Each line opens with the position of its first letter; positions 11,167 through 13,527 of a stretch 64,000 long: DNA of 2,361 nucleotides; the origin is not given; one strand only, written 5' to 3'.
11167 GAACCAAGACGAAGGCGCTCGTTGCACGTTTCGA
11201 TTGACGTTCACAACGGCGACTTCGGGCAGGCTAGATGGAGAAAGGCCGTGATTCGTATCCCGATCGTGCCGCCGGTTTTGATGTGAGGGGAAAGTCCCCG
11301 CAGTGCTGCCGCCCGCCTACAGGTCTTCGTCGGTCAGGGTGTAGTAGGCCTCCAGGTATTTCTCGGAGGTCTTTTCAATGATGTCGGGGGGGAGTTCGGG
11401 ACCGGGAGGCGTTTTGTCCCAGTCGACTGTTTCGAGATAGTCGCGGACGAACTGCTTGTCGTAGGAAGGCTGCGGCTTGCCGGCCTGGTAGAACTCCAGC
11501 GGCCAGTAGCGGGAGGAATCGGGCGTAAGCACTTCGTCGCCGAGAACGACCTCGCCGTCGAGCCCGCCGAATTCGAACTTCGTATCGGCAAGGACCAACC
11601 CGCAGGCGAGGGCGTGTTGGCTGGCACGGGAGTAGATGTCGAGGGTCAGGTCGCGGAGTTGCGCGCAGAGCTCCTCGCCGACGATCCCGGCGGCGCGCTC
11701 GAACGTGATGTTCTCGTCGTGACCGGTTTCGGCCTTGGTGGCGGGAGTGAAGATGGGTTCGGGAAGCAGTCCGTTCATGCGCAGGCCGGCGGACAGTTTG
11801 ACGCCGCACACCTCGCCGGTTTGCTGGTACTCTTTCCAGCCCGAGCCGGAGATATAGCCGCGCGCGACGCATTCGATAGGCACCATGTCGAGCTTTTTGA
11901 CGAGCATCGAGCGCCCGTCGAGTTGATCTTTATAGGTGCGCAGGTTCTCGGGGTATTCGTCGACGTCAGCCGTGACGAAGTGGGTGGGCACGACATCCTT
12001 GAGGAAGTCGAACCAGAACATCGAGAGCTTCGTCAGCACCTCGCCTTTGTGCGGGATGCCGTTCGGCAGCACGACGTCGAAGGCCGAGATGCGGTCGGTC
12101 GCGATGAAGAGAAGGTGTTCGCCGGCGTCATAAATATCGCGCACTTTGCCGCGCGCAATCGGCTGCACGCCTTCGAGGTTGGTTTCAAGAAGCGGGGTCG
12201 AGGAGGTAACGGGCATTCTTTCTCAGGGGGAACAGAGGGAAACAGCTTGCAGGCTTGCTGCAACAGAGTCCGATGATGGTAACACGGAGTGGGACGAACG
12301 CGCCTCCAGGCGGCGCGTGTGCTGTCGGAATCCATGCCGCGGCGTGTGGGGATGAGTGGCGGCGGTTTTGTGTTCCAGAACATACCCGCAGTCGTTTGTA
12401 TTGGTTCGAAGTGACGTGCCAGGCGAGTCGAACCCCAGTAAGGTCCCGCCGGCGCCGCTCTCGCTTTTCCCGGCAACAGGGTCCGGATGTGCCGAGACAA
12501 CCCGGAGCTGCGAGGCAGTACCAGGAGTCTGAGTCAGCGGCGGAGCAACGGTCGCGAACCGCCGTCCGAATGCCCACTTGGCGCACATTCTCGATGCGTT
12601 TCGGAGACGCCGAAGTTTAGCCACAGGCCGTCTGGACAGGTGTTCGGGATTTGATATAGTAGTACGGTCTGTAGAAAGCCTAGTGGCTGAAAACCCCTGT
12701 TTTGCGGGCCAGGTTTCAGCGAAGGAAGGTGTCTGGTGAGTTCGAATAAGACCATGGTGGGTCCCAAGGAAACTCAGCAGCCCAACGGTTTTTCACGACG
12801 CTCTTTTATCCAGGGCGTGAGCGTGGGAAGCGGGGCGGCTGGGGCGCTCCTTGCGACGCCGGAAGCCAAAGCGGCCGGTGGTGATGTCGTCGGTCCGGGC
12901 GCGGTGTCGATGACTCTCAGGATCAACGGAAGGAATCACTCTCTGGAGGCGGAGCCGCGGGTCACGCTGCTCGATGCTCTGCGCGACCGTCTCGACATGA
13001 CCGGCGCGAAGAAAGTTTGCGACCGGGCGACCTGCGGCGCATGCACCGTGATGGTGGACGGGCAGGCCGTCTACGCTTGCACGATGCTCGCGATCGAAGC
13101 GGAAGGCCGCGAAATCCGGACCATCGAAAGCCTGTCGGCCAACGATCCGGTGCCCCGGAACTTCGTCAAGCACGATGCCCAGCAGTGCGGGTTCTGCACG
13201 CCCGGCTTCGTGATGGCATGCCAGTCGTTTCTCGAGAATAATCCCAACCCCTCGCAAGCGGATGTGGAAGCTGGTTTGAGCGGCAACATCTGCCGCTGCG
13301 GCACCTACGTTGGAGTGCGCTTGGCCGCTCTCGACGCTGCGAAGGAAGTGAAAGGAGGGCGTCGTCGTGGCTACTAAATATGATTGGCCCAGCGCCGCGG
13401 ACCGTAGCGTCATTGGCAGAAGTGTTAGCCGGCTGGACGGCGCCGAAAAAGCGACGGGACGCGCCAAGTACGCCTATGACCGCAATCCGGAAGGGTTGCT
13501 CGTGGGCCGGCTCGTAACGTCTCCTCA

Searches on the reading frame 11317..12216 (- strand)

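Call 30: search_protein_families(library=pfam, proteins=[window:11317-12216:-], max_evalue=0.001)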
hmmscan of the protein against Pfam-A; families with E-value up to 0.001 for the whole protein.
window:11317-12216:- (299 aa): 1 family
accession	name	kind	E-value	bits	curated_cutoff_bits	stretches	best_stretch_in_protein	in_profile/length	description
PF01259.24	SAICAR_synt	-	1.1e-75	254.8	20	1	20-268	2-228/233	SAICAR synthetase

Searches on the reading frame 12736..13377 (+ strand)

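Call 30: search_protein_families(library=pfam, proteins=[window:12736-13377:+], max_evalue=0.001)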
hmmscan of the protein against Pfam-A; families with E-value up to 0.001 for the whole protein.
window:12736-13377:+ (213 aa): 3 families
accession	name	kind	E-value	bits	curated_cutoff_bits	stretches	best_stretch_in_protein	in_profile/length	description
PF01799.25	Fer2_2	-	1e-24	86.9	30.3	1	129-197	1-73/75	[2Fe-2S] binding domain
PF00111.32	Fer2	-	6.9e-07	29.6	21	1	62-115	2-55/77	2Fe-2S iron-sulfur cluster binding domain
PF13085.11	Fer2_3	-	1.7e-06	28.4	27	1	79-144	35-99/107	2Fe-2S iron-sulfur cluster binding domain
